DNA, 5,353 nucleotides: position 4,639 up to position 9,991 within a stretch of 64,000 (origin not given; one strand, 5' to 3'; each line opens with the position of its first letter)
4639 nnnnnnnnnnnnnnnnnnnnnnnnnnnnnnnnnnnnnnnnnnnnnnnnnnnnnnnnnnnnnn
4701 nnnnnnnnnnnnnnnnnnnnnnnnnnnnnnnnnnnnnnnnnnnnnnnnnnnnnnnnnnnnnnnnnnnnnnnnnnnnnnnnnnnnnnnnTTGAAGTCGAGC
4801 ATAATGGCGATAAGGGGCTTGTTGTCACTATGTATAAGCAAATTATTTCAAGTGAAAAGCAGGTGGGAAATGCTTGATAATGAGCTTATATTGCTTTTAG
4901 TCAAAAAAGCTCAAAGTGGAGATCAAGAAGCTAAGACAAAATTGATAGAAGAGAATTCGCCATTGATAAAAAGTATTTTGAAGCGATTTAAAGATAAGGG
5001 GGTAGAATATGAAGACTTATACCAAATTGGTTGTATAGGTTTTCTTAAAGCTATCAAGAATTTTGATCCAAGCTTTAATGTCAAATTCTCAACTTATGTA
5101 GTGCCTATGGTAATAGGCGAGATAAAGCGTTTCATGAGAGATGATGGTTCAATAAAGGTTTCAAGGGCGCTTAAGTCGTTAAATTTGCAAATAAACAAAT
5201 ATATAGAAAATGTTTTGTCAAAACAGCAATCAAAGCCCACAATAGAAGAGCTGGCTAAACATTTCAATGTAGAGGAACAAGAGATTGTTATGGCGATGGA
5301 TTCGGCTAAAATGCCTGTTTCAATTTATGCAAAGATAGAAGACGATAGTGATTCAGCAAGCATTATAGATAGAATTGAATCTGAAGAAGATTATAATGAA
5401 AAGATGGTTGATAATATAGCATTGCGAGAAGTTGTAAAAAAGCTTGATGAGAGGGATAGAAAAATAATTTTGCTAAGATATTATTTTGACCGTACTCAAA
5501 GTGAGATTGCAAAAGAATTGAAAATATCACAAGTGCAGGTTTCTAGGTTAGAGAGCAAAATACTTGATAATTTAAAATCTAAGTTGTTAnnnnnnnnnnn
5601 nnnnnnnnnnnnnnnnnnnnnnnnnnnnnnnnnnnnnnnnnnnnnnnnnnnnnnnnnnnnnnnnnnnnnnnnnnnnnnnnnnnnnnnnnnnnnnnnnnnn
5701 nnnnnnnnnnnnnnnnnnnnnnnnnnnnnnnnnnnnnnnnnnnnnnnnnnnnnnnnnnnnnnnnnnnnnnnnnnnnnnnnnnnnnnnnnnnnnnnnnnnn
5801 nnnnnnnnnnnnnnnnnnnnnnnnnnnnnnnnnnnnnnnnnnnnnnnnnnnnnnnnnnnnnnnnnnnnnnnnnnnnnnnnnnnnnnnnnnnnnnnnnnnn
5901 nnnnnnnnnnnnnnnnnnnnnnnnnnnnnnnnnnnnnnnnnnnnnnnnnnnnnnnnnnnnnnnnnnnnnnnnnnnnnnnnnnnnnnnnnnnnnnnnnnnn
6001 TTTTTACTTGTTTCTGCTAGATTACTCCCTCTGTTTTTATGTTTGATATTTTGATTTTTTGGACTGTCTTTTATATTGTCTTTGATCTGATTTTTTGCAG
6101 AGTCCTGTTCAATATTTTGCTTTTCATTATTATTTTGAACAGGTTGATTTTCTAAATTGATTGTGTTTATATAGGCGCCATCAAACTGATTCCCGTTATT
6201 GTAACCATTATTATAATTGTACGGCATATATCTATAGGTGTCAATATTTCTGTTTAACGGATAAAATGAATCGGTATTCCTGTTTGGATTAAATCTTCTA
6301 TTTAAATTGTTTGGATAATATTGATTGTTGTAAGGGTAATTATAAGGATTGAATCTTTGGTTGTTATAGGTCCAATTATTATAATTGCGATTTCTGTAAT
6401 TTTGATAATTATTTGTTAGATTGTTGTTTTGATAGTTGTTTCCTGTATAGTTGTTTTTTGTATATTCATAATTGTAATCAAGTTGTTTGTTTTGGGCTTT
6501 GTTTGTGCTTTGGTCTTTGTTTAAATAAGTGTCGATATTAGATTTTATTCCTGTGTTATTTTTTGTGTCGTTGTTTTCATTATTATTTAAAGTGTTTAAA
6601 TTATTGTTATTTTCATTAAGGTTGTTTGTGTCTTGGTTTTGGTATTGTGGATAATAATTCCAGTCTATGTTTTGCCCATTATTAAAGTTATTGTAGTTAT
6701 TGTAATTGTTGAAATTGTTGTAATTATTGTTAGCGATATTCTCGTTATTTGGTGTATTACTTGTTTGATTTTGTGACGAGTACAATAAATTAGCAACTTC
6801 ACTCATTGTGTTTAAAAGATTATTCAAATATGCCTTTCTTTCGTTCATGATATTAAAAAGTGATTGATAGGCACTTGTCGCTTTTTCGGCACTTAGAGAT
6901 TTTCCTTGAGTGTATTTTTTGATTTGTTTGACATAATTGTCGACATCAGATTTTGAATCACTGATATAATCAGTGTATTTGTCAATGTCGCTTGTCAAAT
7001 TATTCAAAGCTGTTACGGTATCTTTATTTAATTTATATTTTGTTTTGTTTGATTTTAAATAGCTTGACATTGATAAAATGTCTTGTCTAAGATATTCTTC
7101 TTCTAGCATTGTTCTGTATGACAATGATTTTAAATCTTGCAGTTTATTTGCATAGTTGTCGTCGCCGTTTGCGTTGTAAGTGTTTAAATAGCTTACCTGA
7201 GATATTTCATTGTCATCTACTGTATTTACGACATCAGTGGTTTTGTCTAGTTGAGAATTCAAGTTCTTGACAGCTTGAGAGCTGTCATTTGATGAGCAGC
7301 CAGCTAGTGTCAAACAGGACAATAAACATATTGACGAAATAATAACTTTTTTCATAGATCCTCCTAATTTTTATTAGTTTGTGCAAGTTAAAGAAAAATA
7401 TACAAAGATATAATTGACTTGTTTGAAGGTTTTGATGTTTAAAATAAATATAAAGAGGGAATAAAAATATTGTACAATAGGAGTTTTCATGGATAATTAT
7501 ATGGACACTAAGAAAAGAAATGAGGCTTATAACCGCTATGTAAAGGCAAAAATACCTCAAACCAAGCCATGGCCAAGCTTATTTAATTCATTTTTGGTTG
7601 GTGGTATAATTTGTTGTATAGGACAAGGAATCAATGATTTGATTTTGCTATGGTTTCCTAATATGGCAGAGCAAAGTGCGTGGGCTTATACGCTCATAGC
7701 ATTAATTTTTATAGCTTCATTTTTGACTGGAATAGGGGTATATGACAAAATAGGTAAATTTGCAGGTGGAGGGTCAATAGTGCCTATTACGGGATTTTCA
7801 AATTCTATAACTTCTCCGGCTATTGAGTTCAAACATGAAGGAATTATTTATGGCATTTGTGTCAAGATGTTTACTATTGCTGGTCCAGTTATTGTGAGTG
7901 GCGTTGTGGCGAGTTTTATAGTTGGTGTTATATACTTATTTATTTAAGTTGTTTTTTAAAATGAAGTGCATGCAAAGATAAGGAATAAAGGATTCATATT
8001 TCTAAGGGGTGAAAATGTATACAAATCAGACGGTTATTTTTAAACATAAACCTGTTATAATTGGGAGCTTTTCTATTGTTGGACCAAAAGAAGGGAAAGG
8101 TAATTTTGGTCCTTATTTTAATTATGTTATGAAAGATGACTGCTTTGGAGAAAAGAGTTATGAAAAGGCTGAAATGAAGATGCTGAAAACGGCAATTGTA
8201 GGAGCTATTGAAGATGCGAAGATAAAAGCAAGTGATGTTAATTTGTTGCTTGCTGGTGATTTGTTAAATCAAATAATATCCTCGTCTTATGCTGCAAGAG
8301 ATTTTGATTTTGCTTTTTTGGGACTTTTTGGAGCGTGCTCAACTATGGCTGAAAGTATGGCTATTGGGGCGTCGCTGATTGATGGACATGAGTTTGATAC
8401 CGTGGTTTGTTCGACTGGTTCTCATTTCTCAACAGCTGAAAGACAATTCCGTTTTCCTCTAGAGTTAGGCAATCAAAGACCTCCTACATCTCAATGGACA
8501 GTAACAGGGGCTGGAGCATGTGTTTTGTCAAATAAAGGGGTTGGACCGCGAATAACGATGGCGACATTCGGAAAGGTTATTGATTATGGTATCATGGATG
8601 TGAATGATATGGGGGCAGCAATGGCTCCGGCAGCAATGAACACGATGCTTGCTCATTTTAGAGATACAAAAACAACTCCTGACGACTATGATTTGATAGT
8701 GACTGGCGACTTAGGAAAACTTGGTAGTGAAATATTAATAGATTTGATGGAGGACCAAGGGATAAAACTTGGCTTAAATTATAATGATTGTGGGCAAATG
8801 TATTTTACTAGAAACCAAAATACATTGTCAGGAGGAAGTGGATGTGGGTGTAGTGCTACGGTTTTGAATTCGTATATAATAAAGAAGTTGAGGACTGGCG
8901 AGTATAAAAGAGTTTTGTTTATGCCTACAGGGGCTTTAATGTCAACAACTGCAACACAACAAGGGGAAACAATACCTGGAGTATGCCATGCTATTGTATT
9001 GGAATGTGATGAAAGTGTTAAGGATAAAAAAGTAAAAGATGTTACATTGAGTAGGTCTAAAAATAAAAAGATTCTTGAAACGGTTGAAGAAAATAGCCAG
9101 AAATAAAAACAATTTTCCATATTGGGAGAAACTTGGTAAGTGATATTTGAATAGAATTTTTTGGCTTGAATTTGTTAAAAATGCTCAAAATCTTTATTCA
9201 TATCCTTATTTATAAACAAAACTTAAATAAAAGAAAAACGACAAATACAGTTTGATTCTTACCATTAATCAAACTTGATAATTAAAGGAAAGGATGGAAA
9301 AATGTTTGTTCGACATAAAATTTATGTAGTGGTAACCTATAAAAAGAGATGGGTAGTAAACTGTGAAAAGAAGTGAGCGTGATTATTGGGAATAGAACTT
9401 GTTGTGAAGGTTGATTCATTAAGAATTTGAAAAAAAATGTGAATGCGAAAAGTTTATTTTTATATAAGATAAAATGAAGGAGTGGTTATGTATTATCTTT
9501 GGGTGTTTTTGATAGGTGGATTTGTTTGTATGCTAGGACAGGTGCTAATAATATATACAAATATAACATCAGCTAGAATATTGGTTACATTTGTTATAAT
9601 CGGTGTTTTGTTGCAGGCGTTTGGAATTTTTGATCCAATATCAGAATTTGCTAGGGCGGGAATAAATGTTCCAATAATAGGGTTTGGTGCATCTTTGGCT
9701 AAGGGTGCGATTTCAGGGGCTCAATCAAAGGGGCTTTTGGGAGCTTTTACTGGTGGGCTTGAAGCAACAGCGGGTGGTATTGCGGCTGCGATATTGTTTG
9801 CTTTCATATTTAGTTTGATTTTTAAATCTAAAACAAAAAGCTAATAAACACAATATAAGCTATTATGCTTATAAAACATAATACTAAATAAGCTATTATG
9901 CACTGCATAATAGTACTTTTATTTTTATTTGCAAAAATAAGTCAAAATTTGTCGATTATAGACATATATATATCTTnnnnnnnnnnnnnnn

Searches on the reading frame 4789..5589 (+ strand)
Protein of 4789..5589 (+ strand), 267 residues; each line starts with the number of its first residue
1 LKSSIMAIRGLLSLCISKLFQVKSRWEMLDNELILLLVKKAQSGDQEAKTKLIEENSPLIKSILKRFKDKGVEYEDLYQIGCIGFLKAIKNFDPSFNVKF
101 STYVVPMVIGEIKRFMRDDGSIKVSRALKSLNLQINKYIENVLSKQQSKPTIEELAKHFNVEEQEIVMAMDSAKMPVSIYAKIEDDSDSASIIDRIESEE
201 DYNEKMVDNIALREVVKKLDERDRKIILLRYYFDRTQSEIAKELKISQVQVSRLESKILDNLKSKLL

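Call 11: search_protein_families(library=pfam, proteins=[window:4789-5589:+], max_evalue=0.01)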
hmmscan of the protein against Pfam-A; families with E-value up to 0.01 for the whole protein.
window:4789-5589:+ (267 aa): 6 families
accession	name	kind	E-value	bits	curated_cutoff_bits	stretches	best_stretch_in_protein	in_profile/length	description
PF04542.20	Sigma70_r2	-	2.5e-18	66.1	24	1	52-119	1-68/71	Sigma-70 region 2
PF04545.22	Sigma70_r4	-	1.8e-14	53.4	24.1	1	217-263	3-49/50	Sigma-70, region 4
PF04539.22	Sigma70_r3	-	1.6e-09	38.2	25.3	1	134-191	5-62/78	Sigma-70 region 3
PF08281.18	Sigma70_r4_2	-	6.5e-09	35.7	25.7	1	211-251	3-43/54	Sigma-70, region 4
PF01381.28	HTH_3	-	6.7e-05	23.3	23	0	235-256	10-31/55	Helix-turn-helix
PF12645.13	HTH_16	-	0.00024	21.6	22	1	37-93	3-65/65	Helix-turn-helix domain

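Call 19: find_related_loci(query=window:4870-5589:+, collection=genome_contigs, flank=8000)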
Query window:4870-5589:+ (240 aa) in genome_contigs; peptide patterns used: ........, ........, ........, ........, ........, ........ (x = any residue, [..] = any of these).
599 stretches matched a pattern (row limit reached: there are more); 132 encode a relative of the query (tblastn E <= 1e-3); the best 80 are kept; 80 distinct loci.
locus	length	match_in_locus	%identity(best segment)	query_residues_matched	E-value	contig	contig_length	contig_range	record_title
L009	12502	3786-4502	83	1-239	6e-133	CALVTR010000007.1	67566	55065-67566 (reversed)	MAG: uncultured Clostridia bacterium isolate BRZ_CD__bin5 genome assembly, contig: BRZ_CD__NODE_499_length_67566_cov_8.4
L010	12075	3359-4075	81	1-239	2e-129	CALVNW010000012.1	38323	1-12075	MAG: uncultured Clostridia bacterium isolate BRZ_ES__bin107 genome assembly, contig: BRZ_ES__NODE_1586_length_38323_cov_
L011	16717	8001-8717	80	1-239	2e-128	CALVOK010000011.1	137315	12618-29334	MAG: uncultured Clostridia bacterium isolate E03__bin100 genome assembly, contig: E03__k127_3279873, whole genome shotgu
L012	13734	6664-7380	80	1-239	1e-125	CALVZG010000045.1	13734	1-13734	MAG: uncultured Clostridia bacterium isolate E03__bin18 genome assembly, contig: E03__k127_2715736, whole genome shotgun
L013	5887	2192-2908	79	1-239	1e-124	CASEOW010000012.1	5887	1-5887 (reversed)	uncultured Firmicutes bacterium isolate Batch3_idba_bin.1294 genome assembly, contig: Batch3_idba_bin.1294.fa_k87_439614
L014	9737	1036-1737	82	1-234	2e-123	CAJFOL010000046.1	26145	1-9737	uncultured Clostridia bacterium isolate Coassembly_mag_441 genome assembly, contig: MAGpy_11413_min2k_bin_441_fak87_6511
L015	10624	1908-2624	76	1-239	1e-122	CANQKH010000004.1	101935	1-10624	MAG: uncultured Clostridia bacterium isolate Lapin-030__bin96 genome assembly, contig: Lapin-030__NODE_268_length_101935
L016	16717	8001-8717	79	1-239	7e-124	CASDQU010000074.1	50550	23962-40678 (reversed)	uncultured Firmicutes bacterium isolate CO.A26.metabat-bins.279 genome assembly, contig: CO.A26.metabat-bins.279.fa_k141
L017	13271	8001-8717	74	1-240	4e-118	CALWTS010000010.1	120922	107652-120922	MAG: uncultured Clostridia bacterium isolate E30__bin183 genome assembly, contig: E30__k127_4186905, whole genome shotgu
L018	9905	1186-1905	72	1-240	3e-116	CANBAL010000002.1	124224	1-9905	MAG TPA_asm: uncultured Clostridia bacterium isolate SRR15322609_bin.15_metawrap_v1.3_MAG genome assembly, contig: NODE.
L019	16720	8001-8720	72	1-240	2e-116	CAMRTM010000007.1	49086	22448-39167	MAG TPA_asm: uncultured Firmicutes bacterium isolate SRR13573576_bin.14_metawrap_v1.3_MAG genome assembly, contig: NODE.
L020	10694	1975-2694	70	1-240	3e-113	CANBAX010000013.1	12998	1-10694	MAG TPA_asm: uncultured Clostridia bacterium isolate SRR15322615_bin.1_metawrap_v1.3_MAG genome assembly, contig: NODE.1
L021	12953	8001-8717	68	1-240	4e-109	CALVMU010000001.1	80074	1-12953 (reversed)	MAG: uncultured Clostridia bacterium isolate BRZ_EH__bin39 genome assembly, contig: BRZ_EH__NODE_547_length_80074_cov_9.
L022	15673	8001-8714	65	1-239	4e-101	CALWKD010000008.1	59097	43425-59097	MAG: uncultured Clostridia bacterium isolate E15__bin73 genome assembly, contig: E15__k127_2033998, whole genome shotgun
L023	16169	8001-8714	62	1-239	1e-100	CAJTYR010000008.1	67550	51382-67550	MAG TPA_asm: uncultured Christensenella sp. isolate MGBC114398 genome assembly, contig: MGBC114398.8, whole genome shotg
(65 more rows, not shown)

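Call 48: search_protein_families(library=ncbifam, proteins=[L021:11146-12156:+], max_evalue=0.01)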
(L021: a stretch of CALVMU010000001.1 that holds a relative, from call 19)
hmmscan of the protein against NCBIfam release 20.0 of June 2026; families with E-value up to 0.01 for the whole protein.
L021:11146-12156:+ (337 aa): 0 families

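Call 49: search_protein_families(library=pfam, proteins=[L021:11146-12156:+], max_evalue=0.1)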
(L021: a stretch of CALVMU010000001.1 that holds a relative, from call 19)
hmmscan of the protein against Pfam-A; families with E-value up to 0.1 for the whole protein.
L021:11146-12156:+ (337 aa): 0 families

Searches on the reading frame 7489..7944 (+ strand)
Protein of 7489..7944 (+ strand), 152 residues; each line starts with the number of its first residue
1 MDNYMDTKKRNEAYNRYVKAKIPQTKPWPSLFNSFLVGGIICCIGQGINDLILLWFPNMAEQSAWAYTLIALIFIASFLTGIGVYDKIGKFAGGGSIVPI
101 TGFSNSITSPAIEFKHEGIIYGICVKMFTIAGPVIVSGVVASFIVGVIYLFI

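Call 11: search_protein_families(library=pfam, proteins=[window:7489-7944:+], max_evalue=0.01)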
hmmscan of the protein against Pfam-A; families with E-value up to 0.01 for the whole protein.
window:7489-7944:+ (152 aa): 1 family
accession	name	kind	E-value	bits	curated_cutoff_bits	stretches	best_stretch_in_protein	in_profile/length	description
PF03862.18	SpoVAC_SpoVAEB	-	1.3e-37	129.1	25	1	32-148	3-117/117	SpoVAC/SpoVAEB sporulation membrane protein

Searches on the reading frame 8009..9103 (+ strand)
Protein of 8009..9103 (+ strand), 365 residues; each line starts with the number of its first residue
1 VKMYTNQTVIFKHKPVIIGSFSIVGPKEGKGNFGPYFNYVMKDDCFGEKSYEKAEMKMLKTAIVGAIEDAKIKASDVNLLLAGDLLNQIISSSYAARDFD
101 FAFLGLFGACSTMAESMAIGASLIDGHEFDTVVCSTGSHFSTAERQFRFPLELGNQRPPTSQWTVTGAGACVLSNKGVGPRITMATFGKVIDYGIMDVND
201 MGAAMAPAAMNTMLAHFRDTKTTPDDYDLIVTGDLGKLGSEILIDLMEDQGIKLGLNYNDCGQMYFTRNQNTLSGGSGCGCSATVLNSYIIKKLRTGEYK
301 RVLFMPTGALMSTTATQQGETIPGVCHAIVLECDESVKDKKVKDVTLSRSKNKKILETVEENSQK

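Call 11: search_protein_families(library=pfam, proteins=[window:8009-9103:+], max_evalue=0.01)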
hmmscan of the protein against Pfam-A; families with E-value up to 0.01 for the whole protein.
window:8009-9103:+ (365 aa): 1 family
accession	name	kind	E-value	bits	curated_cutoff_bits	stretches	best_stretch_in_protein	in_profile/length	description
PF07451.17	SpoVAD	-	1.2e-145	484.8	22.1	1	6-332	2-329/329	Stage V sporulation protein AD (SpoVAD)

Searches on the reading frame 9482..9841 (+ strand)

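Call 42: search_protein_families(library=pfam, proteins=[window:9482-9841:+], max_evalue=0.00001)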
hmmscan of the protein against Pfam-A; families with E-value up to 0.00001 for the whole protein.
window:9482-9841:+ (120 aa): 1 family
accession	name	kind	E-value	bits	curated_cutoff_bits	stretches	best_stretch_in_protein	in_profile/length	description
PF03862.18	SpoVAC_SpoVAEB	-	5.3e-30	104.5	25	1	5-113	2-117/117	SpoVAC/SpoVAEB sporulation membrane protein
